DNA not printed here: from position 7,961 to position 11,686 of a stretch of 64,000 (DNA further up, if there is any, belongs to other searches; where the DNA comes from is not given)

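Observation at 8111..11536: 1141-aa acidic helical protein built from proline-punctuated 23-residue repeats; a tape-measure candidate by composition but not by position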

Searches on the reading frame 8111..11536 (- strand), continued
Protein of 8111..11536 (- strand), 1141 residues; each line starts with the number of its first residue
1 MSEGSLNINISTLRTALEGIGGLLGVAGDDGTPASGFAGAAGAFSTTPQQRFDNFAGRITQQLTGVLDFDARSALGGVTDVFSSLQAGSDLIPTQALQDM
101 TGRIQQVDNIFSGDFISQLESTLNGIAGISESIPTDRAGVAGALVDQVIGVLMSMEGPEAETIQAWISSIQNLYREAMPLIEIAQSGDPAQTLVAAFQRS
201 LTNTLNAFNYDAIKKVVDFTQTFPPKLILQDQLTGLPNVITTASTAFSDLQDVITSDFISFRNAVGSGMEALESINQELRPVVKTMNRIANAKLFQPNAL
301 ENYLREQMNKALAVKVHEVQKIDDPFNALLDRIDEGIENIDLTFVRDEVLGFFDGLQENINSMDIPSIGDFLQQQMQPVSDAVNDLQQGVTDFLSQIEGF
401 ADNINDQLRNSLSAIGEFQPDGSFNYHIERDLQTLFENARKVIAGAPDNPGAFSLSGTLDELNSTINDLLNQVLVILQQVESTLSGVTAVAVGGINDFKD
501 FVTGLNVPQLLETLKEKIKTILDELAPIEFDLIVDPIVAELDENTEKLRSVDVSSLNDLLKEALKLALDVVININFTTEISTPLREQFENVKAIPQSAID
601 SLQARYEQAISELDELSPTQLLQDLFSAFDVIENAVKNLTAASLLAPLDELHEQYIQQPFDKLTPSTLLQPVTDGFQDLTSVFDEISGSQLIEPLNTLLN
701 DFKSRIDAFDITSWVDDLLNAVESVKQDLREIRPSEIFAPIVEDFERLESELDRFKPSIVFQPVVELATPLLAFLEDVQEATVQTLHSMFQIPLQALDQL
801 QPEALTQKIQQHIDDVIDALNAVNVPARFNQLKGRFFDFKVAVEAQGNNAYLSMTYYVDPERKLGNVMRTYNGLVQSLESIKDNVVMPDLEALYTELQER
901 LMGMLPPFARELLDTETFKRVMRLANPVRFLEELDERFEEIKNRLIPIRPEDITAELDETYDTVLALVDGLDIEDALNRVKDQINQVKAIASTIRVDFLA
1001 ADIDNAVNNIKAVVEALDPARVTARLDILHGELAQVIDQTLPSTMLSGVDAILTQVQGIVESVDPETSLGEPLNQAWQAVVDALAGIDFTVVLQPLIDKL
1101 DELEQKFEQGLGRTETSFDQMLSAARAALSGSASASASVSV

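Call 31: find_related_loci(query=A1, collection=genome_contigs, flank=10000)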
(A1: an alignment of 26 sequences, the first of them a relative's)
Query A1 (1141 aa) in genome_contigs; peptide patterns used: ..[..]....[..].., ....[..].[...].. (x = any residue, [..] = any of these).
56 stretches matched a pattern; 24 encode a relative of the query (tblastn E <= 1e-3); 23 distinct loci.
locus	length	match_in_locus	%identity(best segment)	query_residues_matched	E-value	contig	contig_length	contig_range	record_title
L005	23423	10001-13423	78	1-1141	0e+0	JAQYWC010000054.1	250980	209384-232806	MAG: Desulfobacterium sp. isolate Pec_A4_megahit_bin17 Pec_A4_megahit_bin17_c_000000456370, whole genome shotgun sequenc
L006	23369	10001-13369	77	1-1123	0e+0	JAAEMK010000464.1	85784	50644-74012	MAG: Desulfobacteraceae bacterium isolate Bse_4 BseG_CONTIG1105445, whole genome shotgun sequence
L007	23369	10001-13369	51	1-1122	0e+0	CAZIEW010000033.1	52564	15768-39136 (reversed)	MAG TPA_asm: uncultured Syntrophobacteraceae bacterium isolate SRP278314_co1_305 genome assembly, contig: NODE_832_lengt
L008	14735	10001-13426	50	1-1140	0e+0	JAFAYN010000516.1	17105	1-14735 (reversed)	MAG: Gemmatimonadota bacterium isolate CP_BM_RX_R8_16 BM_RX_R8_k147_609505, whole genome shotgun sequence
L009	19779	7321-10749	49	1-1141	0e+0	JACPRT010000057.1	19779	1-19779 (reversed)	MAG: Chloroflexi bacterium isolate NC_groundwater_686_Ag_B-0.1um_65_35 B2_S2_coassemblyk141_842689, whole genome shotgun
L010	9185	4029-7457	48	1-1141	0e+0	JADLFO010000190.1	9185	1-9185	MAG: Caldilineaceae bacterium isolate SJ384 c_000000554288, whole genome shotgun sequence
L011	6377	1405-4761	47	1-1129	0e+0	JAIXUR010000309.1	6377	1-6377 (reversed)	MAG: Cyanobacteriota bacterium isolate D1_MAG_00036 pond_D1_MAG_00036_000000000246, whole genome shotgun sequence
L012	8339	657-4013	47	1-1129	0e+0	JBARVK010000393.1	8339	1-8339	MAG: Nodosilinea sp. isolate MFD01170_ilm_asm_bin22 k127_383139, whole genome shotgun sequence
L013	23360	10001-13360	47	1-1129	0e+0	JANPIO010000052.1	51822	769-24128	MAG: Phormidium sp. VAR_61_metabat_6 VAR_61_k141_320310, whole genome shotgun sequence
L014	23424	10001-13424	50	1-1141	0e+0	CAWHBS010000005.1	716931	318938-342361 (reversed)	MAG: uncultured bacterium isolate MFD02840.bin.2.207 genome assembly, contig: contig_69739, whole genome shotgun sequenc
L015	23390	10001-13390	44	1-1129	0e+0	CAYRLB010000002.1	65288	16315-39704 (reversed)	MAG TPA_asm: uncultured Gemmatimonas sp. isolate SRP220891_co3_117 genome assembly, contig: NODE_298_length_65288_cov_14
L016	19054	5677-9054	50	1-1125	0e+0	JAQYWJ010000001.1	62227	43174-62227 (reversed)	MAG: Desulfobacter sp. isolate Glu_egg_str_bin67 NODE_186_length_62227_cov_30.287118, whole genome shotgun sequence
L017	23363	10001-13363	44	1-1123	0e+0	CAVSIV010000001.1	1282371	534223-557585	MAG: uncultured Chloroflexia bacterium isolate MFD01721.bin.2.155 genome assembly, contig: contig_10992, whole genome sh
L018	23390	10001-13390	45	1-1140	0e+0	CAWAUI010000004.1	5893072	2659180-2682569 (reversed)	MAG: Thermoanaerobaculaceae bacterium isolate MFD09730.bin.2.32 genome assembly, contig: contig_588, whole genome shotgu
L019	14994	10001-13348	44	1-1123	0e+0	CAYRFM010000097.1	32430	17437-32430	MAG TPA_asm: uncultured Holophagae bacterium isolate SRP090828_co2_159 genome assembly, contig: NODE_474_length_32430_co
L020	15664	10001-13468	40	1-1141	0e+0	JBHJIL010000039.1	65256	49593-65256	MAG: Leptolyngbyaceae cyanobacterium isolate pac_S6C1340_1 S6Ck141_1197937, whole genome shotgun sequence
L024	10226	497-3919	52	1-1141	0e+0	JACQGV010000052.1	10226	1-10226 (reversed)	MAG: Chloroflexi bacterium isolate NC_groundwater_1082_Ag_S2p5_67_125 S_2p5_S6_coassembly_k141_1194495, whole genome sho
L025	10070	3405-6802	45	1-1141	0e+0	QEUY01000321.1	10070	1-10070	MAG: Chloroflexi bacterium isolate CFX7 J3_scaffold_10720, whole genome shotgun sequence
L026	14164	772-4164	47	1-1141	0e+0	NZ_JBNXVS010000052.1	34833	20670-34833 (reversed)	Nodosilinea sp. AN01ver1 NODE_52_length_34833_cov_24.874373, whole genome shotgun sequence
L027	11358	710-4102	47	1-1141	0e+0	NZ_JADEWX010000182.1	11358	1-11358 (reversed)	Nodosilinea sp. LEGE 07088 NODE_363_length_11358_cov_27.109, whole genome shotgun sequence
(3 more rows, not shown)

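Call 46: predict_structure(alignment_id=A1)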
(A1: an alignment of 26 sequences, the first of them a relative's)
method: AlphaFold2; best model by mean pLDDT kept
length: 1141 residues; sequences in the alignment: 26
mean_pLDDT: 77.3   pTM: 0.38
mean pLDDT of the five models: 77.3, 71.1, 70.7, 70.6, 70.0
residues with pLDDT >= 90: 174; 70-90: 671; 50-70: 277; < 50: 19
segments of 3 or more residues with pLDDT < 50: 316-321, 1132-1141
pLDDT, mean of each block of 10 residues (from residue 1): 76 89 82 86 88 86 85 80 73 75 78 65 59 55 60 62 67 65 63 70 67 71 60 84 89 88 92 92 87 83 83 56 68 68 65 71 66 72 77 74 76 83 85 90 83 87 90 92 92 91 77 77 69 77 75 60 61 67 76 70 77 85 91 90 90 92 88 84 72 80 79 72 71 70 69 71 67 64 77 76 85 87 90 92 87 91 91 90 83 83 65 73 62 76 65 73 75 73 78 76 76 82 87 90 88 92 91 90 72 75 82 82 68 30 28
secondary structure, 60 per line:
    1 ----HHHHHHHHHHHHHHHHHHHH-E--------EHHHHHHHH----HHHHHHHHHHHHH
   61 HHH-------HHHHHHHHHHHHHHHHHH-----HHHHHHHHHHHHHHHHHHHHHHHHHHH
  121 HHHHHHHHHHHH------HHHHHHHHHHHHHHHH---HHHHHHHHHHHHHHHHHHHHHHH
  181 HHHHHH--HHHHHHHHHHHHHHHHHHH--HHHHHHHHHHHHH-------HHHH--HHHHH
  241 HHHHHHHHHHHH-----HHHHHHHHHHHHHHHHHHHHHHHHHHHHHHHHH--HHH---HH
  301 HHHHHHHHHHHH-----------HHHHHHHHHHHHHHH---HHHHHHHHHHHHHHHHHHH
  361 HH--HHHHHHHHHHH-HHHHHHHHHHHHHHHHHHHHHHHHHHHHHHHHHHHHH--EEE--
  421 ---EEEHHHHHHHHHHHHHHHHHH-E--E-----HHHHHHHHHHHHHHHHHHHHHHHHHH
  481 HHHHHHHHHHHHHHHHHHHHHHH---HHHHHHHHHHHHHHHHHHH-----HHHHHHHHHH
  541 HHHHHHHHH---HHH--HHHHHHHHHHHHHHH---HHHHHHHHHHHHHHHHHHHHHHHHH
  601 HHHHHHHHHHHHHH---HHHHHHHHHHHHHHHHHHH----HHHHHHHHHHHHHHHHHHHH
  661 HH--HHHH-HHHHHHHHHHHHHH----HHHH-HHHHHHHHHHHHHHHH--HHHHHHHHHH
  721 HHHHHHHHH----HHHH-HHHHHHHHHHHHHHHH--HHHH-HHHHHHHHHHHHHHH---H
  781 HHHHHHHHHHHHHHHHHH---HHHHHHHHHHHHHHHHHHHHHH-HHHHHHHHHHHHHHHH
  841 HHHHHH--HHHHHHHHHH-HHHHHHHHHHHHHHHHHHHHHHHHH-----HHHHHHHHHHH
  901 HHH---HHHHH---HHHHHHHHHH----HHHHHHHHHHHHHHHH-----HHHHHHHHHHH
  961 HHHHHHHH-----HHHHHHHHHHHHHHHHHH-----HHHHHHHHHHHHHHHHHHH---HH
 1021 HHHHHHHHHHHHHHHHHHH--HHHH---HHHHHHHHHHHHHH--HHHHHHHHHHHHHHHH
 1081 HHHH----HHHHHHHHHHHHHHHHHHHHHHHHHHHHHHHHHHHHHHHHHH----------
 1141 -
elements in order (helices of 4 or more, strands of 3 or more residues): H5-24 H36-43 H48-63 H71-88 H94-132 H139-154 H158-186 H189-207 H210-222 H230-233 H236-252 H258-290 H299-312 H324-338 H342-362 H365-375 H377-413 E416-418 E424-426 H427-444 H455-503 H507-525 H531-549 H558-572 H576-614 H618-636 H641-662 H665-668 H670-683 H688-691 H693-708 H711-729 H734-737 H739-754 H757-760 H762-776 H780-798 H802-823 H825-846 H849-858 H860-884 H890-903 H907-911 H915-924 H929-944 H950-968 H974-991 H997-1015 H1019-1039 H1042-1045 H1049-1062 H1065-1084 H1089-1130

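Call 50: fold_search(model_id=the predicted structure, library=pdb)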
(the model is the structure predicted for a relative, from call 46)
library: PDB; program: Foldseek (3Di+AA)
matches with E <= 10: 766; with E <= 0.001: 14
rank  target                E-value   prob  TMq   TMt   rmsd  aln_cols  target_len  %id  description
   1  4c0p_D                5.1e-05  0.35  0.05  0.06  59.5      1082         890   12  Unliganded Transportin 3 (released 2014-01-22)
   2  4c0p_A                6.7e-05  0.33  0.04  0.05  59.2      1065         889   13  Unliganded Transportin 3 (released 2014-01-22)
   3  9gm7_A                1.5e-04  0.38  0.06  0.05  87.4      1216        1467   13  MukBEF in a nucleotide-bound state with open neck gate (monomer) (released 2025-03-26)
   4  8w20_A                1.7e-04  0.57  0.06  0.08  72.7       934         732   12  Umb1 umbrella toxin particle (released 2024-04-17)
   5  9mg8_B                1.8e-04  0.99  0.07  0.17  59.6       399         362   13  Crystal Structure of b-iTHR-110 (released 2025-12-17)
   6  7nyx_A                2.6e-04  0.44  0.07  0.06  83.4      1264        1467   12  Cryo-EM structure of the MukBEF-MatP-DNA monomer (closed conformation) (released 2021-07-07)
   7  8gel_A                2.7e-04  0.51  0.04  0.08  59.9       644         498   11  Cryo-EM structure of synthetic tetrameric building block sC4 (released 2024-03-13)
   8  5dse_C                6.4e-04  0.14  0.03  0.04  64.8       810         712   12  Crystal Structure of the TTC7B/Hyccin Complex (released 2015-12-02)
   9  8v3b_a                6.7e-04  0.41  0.04  0.08  57.0       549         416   12  Computational Designed Nanocage O43_129_+4 (released 2024-03-13)
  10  9d01                  7.3e-04  0.80  0.05  0.11  55.5       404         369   15  Crystal Structure of a-iTHR-201 (released 2025-12-10)
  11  3zkv                  8.5e-04  0.33  0.05  0.07  60.5       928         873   12  Importin13 cytosolic state (released 2013-04-10)
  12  6xr1                  8.9e-04  0.51  0.05  0.09  56.2       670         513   12  Computationally designed right-handed alpha/alpha single-chain toroid with 9 repeats (released 2021-07-14)
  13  7wtt_K                9.2e-04  0.21  0.05  0.05  61.1       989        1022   12  Cryo-EM structure of a human pre-40S ribosomal subunit - State RRP12-A1 (with CK1) (released 2022-10-19)
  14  3gjx_A                9.2e-04  0.21  0.04  0.05  58.7      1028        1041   11  Crystal Structure of the Nuclear Export Complex CRM1-Snurportin1-RanGTP (released 2009-05-26)
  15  7rdr_A                1.1e-03  0.51  0.05  0.10  62.1       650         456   13  Circular tandem repeat protein with novel repeat topology and enhanced subunit contact surfaces (released 2021-09-01)
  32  6yvu_B                9.6e-03  0.16  0.06  0.06  101.3      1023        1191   12  Condensin complex from S.cerevisiae ATP-free apo non-engaged state (released 2020-07-15)
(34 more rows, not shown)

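Call 51: fold_search(model_id=the predicted structure, library=viral)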
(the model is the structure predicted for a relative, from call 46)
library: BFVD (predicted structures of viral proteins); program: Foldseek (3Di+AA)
matches with E <= 10: 451; with E <= 0.001: 4
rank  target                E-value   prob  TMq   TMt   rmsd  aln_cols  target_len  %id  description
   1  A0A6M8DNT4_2          4.0e-06  0.69  0.06  0.06  65.3      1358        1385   14  (no name in the UniProt tables at hand)
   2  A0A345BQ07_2          2.8e-05  0.60  0.06  0.06  85.3      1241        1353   12  (no name in the UniProt tables at hand)
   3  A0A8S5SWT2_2          3.0e-05  0.72  0.06  0.05  77.5       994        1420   12  Minor tail protein [Siphoviridae sp. ctZHD14]
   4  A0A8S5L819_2          1.4e-04  0.44  0.05  0.05  91.8      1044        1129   11  Minor tail protein [Siphoviridae sp. ctDmQ3]
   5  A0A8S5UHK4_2          1.7e-03  0.35  0.06  0.07  72.5       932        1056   10  Trimeric coiled-coil viral fiber [Siphoviridae sp. ctZd434]
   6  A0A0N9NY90            1.8e-03  0.25  0.07  0.06  114.6      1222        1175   11  (no name in the UniProt tables at hand)
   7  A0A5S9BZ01            2.1e-03  0.30  0.05  0.05  81.8       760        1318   12  DNA repair exonuclease [Tenacibaculum phage PTm1]
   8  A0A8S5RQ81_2          2.2e-03  0.33  0.06  0.07  81.7       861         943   13  (no name in the UniProt tables at hand)
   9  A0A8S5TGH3            2.2e-03  0.28  0.05  0.06  71.9       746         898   13  STRUCTURAL MAINTENANCE OF CHROMOSOMES PROTEIN [Myoviridae sp. ctIty1]
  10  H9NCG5                2.4e-03  0.38  0.06  0.05  74.3       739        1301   12  (no name in the UniProt tables at hand)
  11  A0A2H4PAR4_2          4.3e-03  0.16  0.06  0.06  106.8      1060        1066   13  (no name in the UniProt tables at hand)
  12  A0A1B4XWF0            4.5e-03  0.21  0.05  0.05  62.7       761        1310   12  DNA repair [Tenacibaculum phage pT24]
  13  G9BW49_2              4.6e-03  0.20  0.05  0.06  91.9       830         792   12  (no name in the UniProt tables at hand)
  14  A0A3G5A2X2            6.4e-03  0.16  0.05  0.04  68.8       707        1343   12  DNA repair exonuclease [Harvfovirus sp.]
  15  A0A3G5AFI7            8.1e-03  0.16  0.05  0.06  57.3       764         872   12  DNA double-stranded break repair ATPase [Solivirus sp.]
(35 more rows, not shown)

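Call 53: search_protein_families(library=phrogs, proteins=[P0012, P0017, P0022, P0025, P0027, P0015], max_evalue=0.01)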
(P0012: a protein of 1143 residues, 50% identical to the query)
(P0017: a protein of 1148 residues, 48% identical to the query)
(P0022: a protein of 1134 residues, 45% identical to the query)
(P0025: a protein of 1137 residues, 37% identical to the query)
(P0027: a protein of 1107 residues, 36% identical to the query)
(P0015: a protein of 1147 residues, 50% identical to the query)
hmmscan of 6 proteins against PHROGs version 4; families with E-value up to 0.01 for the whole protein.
P0012 (1143 aa): 2 families
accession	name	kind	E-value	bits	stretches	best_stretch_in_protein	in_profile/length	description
phrog_1272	-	tail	8.8e-16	57.8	1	94-798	569-1078/1606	tail length tape measure protein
phrog_1535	-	tail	5.2e-08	32.5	1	198-500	764-988/1152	tail length tape measure protein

P0017 (1148 aa): 0 families

P0022 (1134 aa): 0 families

P0025 (1137 aa): 0 families

P0027 (1107 aa): 0 families

P0015 (1147 aa): 0 families
